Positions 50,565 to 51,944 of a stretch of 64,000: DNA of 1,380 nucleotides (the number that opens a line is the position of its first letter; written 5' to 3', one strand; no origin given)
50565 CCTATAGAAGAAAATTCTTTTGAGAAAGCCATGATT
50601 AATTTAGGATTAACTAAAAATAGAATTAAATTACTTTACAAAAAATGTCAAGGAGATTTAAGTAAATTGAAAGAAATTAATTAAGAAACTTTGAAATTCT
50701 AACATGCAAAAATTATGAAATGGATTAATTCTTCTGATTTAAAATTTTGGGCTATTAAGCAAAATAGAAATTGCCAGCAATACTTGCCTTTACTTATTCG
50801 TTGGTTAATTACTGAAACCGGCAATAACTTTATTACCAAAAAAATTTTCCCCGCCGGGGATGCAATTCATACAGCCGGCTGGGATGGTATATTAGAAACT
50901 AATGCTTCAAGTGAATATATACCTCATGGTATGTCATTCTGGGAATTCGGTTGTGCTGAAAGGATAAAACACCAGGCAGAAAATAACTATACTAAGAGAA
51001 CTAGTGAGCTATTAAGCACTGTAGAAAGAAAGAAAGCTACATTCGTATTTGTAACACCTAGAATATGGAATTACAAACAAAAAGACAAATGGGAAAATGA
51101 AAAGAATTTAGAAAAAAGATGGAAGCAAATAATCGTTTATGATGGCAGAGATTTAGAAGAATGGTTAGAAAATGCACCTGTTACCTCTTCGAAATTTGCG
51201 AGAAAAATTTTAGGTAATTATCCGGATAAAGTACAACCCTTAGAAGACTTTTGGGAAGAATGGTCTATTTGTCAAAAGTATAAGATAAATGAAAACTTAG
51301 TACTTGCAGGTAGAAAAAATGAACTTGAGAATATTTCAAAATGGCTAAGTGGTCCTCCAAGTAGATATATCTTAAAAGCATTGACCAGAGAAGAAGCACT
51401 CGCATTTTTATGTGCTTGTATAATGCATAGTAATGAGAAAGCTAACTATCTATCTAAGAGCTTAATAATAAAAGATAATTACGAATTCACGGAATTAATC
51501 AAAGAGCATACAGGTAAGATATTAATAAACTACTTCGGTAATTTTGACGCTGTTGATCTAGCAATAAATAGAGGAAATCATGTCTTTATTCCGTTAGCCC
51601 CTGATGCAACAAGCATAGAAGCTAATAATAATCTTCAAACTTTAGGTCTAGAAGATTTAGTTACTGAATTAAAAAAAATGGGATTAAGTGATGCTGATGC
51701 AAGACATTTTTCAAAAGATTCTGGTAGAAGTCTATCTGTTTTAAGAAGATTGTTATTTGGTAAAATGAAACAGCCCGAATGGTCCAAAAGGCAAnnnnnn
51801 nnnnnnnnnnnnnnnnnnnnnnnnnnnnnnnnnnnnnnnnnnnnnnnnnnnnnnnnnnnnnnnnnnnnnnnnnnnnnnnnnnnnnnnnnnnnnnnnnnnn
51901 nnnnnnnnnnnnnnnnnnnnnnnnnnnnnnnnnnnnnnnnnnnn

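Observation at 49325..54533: AT-rich two-gene island (361 aa + 1272 aa, no recognisable family) between rpsA and ispG: best candidate for an undescribed system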

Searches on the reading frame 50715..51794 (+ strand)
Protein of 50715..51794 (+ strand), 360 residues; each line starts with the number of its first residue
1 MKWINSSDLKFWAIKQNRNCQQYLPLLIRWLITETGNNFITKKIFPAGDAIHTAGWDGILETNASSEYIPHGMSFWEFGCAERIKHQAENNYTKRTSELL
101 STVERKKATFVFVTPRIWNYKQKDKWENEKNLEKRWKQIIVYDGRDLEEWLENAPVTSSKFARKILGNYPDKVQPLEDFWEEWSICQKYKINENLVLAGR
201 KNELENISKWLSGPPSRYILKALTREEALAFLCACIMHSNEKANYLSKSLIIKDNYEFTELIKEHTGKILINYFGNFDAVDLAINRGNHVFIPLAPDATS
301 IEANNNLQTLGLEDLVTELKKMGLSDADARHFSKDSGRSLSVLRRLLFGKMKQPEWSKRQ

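Call 31: predict_structure(alignment_id=A2)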
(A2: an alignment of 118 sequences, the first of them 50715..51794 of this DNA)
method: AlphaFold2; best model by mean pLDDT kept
length: 360 residues; sequences in the alignment: 118
mean_pLDDT: 94.8   pTM: 0.90
mean pLDDT of the five models: 94.8, 94.7, 94.5, 94.3, 93.8
residues with pLDDT >= 90: 324; 70-90: 25; 50-70: 11; < 50: 0
segments of 3 or more residues with pLDDT < 50: none
pLDDT, mean of each block of 10 residues (from residue 1): 93 96 97 94 95 92 97 97 97 89 88 98 98 97 98 97 89 96 91 98 98 98 97 98 97 97 97 97 98 95 97 98 97 97 90 64
secondary structure, 60 per line:
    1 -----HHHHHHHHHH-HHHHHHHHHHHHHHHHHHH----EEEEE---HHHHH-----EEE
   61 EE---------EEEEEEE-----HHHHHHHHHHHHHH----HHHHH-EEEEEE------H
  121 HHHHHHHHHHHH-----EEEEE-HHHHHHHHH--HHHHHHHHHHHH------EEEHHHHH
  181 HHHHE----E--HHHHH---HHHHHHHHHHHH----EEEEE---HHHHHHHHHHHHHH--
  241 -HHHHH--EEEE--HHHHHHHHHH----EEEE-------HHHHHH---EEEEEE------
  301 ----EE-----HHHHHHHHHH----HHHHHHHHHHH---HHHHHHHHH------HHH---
elements in order: H6-15 H17-35 E40-44 H48-52 E58-62 E72-78 H84-97 H102-106 E108-113 H120-132 E138-142 H144-152 H155-166 E173-175 H176-184 H193-197 H201-212 E217-221 H225-238 H242-246 E249-252 H255-264 E269-272 H280-285 E289-294 H312-321 H326-336 H340-348

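Call 33: fold_search(model_id=the predicted structure, library=pdb)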
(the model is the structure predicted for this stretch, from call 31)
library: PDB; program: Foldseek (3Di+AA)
matches with E <= 10: 511; with E <= 0.001: 0
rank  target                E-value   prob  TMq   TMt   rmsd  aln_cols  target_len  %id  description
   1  7tid_E                6.5e-03  1.00  0.32  0.33   4.8       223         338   11  Structure of the yeast clamp loader (Replication Factor C RFC) bound to the sliding clamp (Proliferating Cell Nuclear  (released 2022-02-16)
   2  8fs8_E                6.9e-03  0.99  0.30  0.32   8.1       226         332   12  Structure of S. cerevisiae Rad24-RFC loading the 9-1-1 clamp onto a 5-nt gapped DNA (9-1-1 encircling fully bound DNA) (released 2023-06-14)
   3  7mdm_C                7.8e-03  0.72  0.26  0.17  12.9       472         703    9  Structure of human p97 ATPase L464P mutant (released 2021-08-25)
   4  9pev_E                1.2e-02  0.99  0.32  0.34   4.9       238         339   10  Structure of the S. cerevisiae clamp loader Replication Factor C (RFC) with mixed nucleotide occupancy (released 2025-11-12)
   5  9peo_E                1.2e-02  0.99  0.32  0.34   5.1       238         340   11  Structure of the S. cerevisiae clamp loader Replication Factor C (RFC) with mixed nucleotide occupancy (released 2025-11-12)
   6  8xku_C                1.3e-02  0.51  0.28  0.13  31.8       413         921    8  Cryo-EM structure of the Ycf2-FtsHi motor complex from Arabidopsis in ATP-bound state (released 2024-09-11)
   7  7tib_E                2.0e-02  0.99  0.31  0.32   5.1       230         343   12  Structure of the yeast clamp loader (Replication Factor C RFC) bound to the open sliding clamp (Proliferating Cell Nuc (released 2022-02-16)
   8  9dx4_B                2.4e-02  0.96  0.28  0.34   5.1       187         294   11  EcRuvB T102R mutant (released 2026-01-21)
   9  7tib_B                2.7e-02  0.98  0.31  0.35   5.1       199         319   12  Structure of the yeast clamp loader (Replication Factor C RFC) bound to the open sliding clamp (Proliferating Cell Nuc (released 2022-02-16)
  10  7tic_E                3.6e-02  0.97  0.32  0.34   9.6       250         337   12  Structure of the yeast clamp loader (Replication Factor C RFC) bound to the sliding clamp (Proliferating Cell Nuclear  (released 2022-02-16)
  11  7sgz_B                3.6e-02  0.96  0.30  0.33   6.1       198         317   11  Structure of the yeast Rad24-RFC loader bound to DNA and the closed 9-1-1 clamp (released 2022-03-23)
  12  8umu_E                3.6e-02  0.93  0.31  0.32   7.6       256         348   10  Atomic model of the human CTF18-RFC-PCNA binary complex in the four-subunit binding state (state 3) (released 2024-05-08)
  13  3u61_E                3.6e-02  0.91  0.30  0.36   6.2       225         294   11  Structure of T4 Bacteriophage Clamp Loader Bound To Closed Clamp, DNA and ATP Analog and ADP (released 2012-01-04)
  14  9p02_B                3.6e-02  0.44  0.25  0.20  13.9       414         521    9  Cryo-EM structure of S. Mansoni p97 bound to compound 739 (released 2025-08-13)
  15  7thj_B                4.3e-02  0.98  0.32  0.36   4.9       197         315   11  Structure of the yeast clamp loader (Replication Factor C RFC) bound to the sliding clamp (Proliferating Cell Nuclear  (released 2022-02-16)
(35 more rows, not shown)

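Call 37: fold_search(model_id=the predicted structure, library=viral)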
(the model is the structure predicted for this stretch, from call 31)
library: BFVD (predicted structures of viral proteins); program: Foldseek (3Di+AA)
matches with E <= 10: 476; with E <= 0.001: 0
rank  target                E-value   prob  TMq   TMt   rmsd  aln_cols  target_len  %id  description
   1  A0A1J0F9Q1            1.4e-03  1.00  0.33  0.28   6.6       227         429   15  (no name in the UniProt tables at hand)
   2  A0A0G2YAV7            4.5e-03  1.00  0.31  0.30   4.7       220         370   11  Replication factor c small subunit [Acanthamoeba polyphaga mimivirus Kroon]
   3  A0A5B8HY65            5.1e-03  0.99  0.27  0.29   8.1       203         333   14  Uncharacterized protein [Mimiviridae sp. ChoanoV1]
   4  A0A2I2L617            6.8e-03  0.77  0.28  0.21  17.4       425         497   11  ATPase AAA [Orpheovirus IHUMI-LCC2]
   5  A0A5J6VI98            1.1e-02  0.99  0.33  0.37   6.0       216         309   15  ATPase family protein [Megaviridae environmental sample]
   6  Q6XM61                1.1e-02  0.98  0.33  0.37  13.9       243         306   14  FirrV-1-A26 [Feldmannia irregularis virus a]
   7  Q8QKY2                1.2e-02  0.97  0.30  0.33   6.1       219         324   14  EsV-1-87 [Ectocarpus siliculosus virus 1 (isolate New Zealand/Kaikoura/1988)]
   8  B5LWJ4                1.5e-02  1.00  0.32  0.33   4.1       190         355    9  Putative ATPase [Feldmannia species virus]
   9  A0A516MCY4            1.8e-02  0.97  0.30  0.35   8.3       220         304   10  (no name in the UniProt tables at hand)
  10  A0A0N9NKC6            2.0e-02  0.60  0.27  0.24  12.7       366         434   11  (no name in the UniProt tables at hand)
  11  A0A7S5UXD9            2.5e-02  0.99  0.33  0.32   5.2       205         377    9  (no name in the UniProt tables at hand)
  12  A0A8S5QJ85            2.8e-02  0.89  0.26  0.30  18.2       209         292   10  Restriction endonuclease [Siphoviridae sp. ctezl47]
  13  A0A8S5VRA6            3.1e-02  0.54  0.23  0.16  17.7       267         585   11  (no name in the UniProt tables at hand)
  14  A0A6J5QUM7            3.5e-02  0.97  0.29  0.25   6.5       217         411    9  DNA-directed DNA polymerase [uncultured Caudovirales phage]
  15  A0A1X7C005            4.0e-02  0.28  0.24  0.08  18.7       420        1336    9  (no name in the UniProt tables at hand)
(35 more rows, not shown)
